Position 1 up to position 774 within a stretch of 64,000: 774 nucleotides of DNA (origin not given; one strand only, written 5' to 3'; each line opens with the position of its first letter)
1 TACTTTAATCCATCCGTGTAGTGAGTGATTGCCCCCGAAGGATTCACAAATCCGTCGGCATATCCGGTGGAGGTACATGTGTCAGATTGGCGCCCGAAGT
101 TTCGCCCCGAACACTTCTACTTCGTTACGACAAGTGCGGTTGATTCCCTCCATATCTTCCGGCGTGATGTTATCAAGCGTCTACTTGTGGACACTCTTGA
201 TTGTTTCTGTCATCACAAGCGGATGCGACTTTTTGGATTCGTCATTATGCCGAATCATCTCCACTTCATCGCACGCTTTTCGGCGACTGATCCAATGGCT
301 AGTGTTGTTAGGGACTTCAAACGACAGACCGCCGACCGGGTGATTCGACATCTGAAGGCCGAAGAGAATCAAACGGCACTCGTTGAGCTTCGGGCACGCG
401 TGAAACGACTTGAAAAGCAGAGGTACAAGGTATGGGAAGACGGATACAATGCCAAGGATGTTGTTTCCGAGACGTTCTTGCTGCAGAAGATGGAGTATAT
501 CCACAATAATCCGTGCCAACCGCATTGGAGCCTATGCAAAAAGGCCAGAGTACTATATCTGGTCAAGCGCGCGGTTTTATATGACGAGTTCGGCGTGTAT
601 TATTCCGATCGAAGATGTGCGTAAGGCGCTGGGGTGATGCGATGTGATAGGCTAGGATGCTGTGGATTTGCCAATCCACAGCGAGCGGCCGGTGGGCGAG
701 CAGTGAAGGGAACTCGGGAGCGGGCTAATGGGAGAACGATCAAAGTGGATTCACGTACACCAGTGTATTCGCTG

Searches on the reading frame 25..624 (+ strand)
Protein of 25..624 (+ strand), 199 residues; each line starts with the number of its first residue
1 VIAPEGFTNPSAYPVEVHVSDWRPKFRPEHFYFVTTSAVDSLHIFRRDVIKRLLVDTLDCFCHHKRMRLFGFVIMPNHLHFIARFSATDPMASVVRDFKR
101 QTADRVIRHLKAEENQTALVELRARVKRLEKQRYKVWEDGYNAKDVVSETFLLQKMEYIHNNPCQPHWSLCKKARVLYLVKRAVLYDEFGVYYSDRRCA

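Call 17: search_protein_families(library=pfam, proteins=[window:25-624:+])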
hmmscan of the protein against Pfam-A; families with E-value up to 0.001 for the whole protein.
window:25-624:+ (199 aa): 1 family
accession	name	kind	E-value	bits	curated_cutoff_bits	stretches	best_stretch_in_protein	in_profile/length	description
PF01797.21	Y1_Tnp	-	7.4e-08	33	23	1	44-116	19-90/121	Transposase IS200 like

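Call 44: search_protein_families(library=ncbifam, proteins=[window:25-624:+], max_evalue=0.01)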
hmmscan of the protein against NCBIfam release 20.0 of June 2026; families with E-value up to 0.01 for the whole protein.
window:25-624:+ (199 aa): 2 families
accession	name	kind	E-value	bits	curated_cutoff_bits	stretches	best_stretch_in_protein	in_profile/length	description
NF047646.1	REP_Tyr_transpos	equivalog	1.3e-21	77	80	1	26-165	6-133/146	REP-associated tyrosine transposase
NF033573.1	transpos_IS200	equivalog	7.6e-05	22.9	55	1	46-142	27-108/126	IS200/IS605 family transposase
